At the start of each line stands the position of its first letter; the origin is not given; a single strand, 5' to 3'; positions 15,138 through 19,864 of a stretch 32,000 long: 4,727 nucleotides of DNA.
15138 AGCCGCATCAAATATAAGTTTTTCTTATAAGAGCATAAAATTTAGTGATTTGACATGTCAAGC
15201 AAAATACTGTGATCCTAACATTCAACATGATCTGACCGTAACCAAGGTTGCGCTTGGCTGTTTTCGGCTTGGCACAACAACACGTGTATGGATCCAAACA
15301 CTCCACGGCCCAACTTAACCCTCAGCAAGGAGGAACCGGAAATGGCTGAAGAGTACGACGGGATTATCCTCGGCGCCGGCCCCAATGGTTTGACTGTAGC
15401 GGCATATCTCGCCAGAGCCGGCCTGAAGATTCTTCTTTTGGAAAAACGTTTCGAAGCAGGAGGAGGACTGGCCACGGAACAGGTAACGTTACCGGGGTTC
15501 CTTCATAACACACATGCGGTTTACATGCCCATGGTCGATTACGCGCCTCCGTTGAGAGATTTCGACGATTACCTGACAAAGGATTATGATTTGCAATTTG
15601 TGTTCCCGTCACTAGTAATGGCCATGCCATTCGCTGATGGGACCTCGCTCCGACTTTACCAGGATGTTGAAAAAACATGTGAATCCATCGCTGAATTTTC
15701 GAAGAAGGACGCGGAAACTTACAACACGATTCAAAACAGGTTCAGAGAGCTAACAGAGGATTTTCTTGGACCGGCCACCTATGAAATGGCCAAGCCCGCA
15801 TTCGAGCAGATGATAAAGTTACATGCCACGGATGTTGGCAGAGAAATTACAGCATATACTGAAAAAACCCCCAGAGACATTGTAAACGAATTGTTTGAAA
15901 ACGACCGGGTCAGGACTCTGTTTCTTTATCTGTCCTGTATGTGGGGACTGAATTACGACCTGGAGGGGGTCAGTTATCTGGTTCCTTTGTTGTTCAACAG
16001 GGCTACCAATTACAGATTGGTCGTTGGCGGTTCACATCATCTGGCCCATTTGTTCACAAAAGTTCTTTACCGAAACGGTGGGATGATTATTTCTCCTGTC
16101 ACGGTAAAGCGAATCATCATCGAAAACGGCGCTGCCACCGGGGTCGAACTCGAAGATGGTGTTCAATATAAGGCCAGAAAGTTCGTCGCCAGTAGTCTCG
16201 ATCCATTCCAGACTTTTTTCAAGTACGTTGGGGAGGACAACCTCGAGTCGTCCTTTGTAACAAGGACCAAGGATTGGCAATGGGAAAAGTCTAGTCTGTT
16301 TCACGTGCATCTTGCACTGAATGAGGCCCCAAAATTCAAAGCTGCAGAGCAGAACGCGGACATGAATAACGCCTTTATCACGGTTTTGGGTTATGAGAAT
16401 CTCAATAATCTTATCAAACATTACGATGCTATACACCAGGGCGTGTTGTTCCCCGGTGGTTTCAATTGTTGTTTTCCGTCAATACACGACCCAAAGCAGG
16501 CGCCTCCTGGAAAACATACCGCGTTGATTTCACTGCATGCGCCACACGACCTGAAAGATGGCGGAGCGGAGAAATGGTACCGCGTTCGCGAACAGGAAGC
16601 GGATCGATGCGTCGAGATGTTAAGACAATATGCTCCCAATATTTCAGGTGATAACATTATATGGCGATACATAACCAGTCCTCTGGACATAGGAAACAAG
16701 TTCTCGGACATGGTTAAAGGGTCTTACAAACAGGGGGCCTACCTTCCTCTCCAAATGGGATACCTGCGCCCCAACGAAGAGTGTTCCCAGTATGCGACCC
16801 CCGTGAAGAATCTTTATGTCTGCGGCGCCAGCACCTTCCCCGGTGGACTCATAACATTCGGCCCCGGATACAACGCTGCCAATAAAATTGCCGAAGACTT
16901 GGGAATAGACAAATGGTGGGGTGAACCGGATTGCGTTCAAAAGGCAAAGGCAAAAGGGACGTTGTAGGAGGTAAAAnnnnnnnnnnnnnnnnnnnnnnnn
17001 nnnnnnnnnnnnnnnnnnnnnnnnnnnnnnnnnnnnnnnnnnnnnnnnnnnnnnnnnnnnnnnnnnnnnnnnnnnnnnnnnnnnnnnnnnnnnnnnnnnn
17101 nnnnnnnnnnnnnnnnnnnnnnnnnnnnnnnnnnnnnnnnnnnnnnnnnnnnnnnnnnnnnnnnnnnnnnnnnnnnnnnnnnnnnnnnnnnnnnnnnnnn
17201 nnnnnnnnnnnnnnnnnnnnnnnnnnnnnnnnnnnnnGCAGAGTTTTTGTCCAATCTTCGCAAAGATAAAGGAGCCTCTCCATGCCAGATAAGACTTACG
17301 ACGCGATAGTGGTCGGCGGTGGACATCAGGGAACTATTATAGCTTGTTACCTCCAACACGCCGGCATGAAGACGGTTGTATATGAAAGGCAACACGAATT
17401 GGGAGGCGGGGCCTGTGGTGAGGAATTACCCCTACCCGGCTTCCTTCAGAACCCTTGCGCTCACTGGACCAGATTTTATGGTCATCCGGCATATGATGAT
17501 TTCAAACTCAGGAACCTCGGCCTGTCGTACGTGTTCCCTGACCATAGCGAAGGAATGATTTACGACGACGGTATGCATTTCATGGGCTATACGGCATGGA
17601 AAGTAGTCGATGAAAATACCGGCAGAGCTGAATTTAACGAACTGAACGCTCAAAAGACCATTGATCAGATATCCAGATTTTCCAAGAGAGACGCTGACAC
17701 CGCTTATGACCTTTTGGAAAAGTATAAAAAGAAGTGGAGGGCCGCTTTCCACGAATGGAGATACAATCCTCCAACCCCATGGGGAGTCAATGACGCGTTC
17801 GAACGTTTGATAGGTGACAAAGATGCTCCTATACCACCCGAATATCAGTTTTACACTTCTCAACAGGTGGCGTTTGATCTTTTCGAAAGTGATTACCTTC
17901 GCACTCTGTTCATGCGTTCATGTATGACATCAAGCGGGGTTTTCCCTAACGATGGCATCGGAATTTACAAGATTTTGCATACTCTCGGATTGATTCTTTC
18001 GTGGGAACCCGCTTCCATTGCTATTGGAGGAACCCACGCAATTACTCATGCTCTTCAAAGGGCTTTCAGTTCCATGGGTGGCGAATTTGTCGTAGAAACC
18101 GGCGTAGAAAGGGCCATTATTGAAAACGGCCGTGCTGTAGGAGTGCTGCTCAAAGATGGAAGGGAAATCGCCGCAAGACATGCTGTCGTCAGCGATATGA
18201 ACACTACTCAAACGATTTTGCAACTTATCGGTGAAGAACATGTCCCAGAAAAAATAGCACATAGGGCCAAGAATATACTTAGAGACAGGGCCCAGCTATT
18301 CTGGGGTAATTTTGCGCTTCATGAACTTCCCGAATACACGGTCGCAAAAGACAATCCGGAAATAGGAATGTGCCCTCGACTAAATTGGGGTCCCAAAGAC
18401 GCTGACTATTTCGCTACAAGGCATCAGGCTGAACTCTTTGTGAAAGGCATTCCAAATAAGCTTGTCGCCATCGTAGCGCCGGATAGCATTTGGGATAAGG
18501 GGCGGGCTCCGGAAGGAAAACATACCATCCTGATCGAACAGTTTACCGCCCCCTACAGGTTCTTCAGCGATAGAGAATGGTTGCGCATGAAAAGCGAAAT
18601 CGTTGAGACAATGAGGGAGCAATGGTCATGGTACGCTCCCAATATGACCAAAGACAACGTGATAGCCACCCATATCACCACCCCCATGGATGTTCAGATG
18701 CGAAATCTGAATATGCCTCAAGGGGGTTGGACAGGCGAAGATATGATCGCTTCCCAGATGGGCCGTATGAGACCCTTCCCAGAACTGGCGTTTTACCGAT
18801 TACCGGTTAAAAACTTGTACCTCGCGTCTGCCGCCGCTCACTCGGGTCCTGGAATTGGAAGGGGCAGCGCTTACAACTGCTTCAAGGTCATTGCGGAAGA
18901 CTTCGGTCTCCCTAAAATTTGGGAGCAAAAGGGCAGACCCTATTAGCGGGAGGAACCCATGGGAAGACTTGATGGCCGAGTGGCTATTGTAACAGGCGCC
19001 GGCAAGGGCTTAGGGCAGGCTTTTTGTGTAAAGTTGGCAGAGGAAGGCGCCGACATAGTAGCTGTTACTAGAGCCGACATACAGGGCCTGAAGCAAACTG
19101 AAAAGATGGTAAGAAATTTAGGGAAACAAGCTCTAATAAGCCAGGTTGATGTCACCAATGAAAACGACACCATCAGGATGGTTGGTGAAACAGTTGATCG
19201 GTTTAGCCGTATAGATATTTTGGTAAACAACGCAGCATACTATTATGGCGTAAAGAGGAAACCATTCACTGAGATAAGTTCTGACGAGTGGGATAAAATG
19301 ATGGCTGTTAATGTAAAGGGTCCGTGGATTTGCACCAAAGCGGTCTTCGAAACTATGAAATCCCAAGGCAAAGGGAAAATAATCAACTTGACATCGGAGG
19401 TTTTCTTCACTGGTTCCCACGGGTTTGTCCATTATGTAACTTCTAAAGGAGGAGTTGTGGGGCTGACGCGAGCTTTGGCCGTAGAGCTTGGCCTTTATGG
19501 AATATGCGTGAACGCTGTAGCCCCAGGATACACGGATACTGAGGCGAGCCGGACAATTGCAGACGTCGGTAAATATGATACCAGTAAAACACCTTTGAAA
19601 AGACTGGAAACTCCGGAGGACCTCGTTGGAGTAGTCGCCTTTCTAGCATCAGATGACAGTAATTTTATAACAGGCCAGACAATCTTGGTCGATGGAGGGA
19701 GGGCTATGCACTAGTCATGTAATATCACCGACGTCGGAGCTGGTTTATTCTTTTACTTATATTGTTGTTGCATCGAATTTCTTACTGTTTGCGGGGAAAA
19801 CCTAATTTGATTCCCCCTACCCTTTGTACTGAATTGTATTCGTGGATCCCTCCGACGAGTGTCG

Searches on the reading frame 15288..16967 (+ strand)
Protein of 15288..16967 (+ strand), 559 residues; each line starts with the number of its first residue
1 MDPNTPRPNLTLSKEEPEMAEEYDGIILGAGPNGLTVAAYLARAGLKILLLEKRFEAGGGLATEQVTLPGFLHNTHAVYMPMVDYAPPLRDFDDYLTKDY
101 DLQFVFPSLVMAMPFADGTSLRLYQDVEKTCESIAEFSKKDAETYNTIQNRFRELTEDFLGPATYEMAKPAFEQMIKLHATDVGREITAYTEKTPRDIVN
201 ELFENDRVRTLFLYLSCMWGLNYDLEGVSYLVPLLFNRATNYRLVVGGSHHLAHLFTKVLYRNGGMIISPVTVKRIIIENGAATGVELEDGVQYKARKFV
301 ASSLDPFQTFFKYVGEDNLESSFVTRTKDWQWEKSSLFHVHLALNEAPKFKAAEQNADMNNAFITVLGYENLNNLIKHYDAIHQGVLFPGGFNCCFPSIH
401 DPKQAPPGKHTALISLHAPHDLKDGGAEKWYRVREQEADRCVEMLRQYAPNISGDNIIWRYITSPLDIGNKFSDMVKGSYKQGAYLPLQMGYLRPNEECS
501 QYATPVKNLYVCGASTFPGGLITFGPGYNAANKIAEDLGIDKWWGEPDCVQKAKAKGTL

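Call 7: search_protein_families(library=pfam, proteins=[window:15288-16967:+], max_evalue=0.001)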
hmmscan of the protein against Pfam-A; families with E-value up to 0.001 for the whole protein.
window:15288-16967:+ (559 aa): 9 families
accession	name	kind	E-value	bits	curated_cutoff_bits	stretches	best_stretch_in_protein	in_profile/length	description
PF13450.12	NAD_binding_8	-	4.3e-11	43.4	21.9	1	27-95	1-67/68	NAD(P)-binding Rossmann-like domain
PF01593.30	Amino_oxidase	-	1.8e-09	37.8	19.8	1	34-520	3-427/443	Flavin containing amine oxidoreductase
PF01946.23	Thi4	-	8.7e-09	35.4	26.2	1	22-61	17-57/235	Thi4 family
PF01266.30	DAO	-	2.4e-07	31.1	27.9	1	26-60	3-37/353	FAD dependent oxidoreductase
PF00890.30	FAD_binding_2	-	5.7e-05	22.9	20.4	0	24-62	1-39/414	FAD binding domain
PF07992.20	Pyr_redox_2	-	0.00023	21.1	26.1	0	24-77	2-51/291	Pyridine nucleotide-disulphide oxidoreductase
PF13454.12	NAD_binding_9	-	0.00035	21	21.8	1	27-99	2-75/155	FAD-NAD(P)-binding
PF12831.13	FAD_oxidored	-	0.00052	19.9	27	0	26-68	3-44/416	FAD dependent oxidoreductase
PF01494.25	FAD_binding_3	-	0.00096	18.9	22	0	23-54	2-33/349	FAD binding domain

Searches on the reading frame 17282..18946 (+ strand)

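Call 7: search_protein_families(library=pfam, proteins=[window:17282-18946:+], max_evalue=0.001)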
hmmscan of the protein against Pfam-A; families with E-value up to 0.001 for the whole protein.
window:17282-18946:+ (554 aa): 4 families
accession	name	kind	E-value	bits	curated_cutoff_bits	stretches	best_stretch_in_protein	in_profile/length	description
PF01266.30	DAO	-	1.4e-07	31.9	27.9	1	7-44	1-38/353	FAD dependent oxidoreductase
PF01593.30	Amino_oxidase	-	8.2e-07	29.1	19.8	1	20-303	6-252/443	Flavin containing amine oxidoreductase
PF13450.12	NAD_binding_8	-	3.5e-06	27.6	21.9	1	10-61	1-50/68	NAD(P)-binding Rossmann-like domain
PF07992.20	Pyr_redox_2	-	1.8e-05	24.7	26.1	0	6-45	1-40/291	Pyridine nucleotide-disulphide oxidoreductase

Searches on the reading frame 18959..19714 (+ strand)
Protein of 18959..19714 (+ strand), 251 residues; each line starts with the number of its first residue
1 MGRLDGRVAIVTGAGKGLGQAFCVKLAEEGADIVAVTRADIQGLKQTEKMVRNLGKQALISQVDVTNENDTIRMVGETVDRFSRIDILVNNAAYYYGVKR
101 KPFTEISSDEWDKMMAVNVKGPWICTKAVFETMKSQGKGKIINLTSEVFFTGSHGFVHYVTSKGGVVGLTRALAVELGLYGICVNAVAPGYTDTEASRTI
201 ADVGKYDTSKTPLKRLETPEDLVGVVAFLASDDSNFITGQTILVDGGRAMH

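Call 7: search_protein_families(library=pfam, proteins=[window:18959-19714:+], max_evalue=0.001)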
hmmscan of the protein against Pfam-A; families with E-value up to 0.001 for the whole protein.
window:18959-19714:+ (251 aa): 3 families
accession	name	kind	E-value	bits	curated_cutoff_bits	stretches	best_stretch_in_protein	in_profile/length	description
PF13561.12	adh_short_C2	-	7e-61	206.2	27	1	13-247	1-234/236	Enoyl-(Acyl carrier protein) reductase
PF00106.31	adh_short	-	2.5e-54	184.2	26.6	1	7-200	1-190/195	short chain dehydrogenase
PF08659.16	KR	-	2e-10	41.3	22.6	1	10-130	4-124/180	KR domain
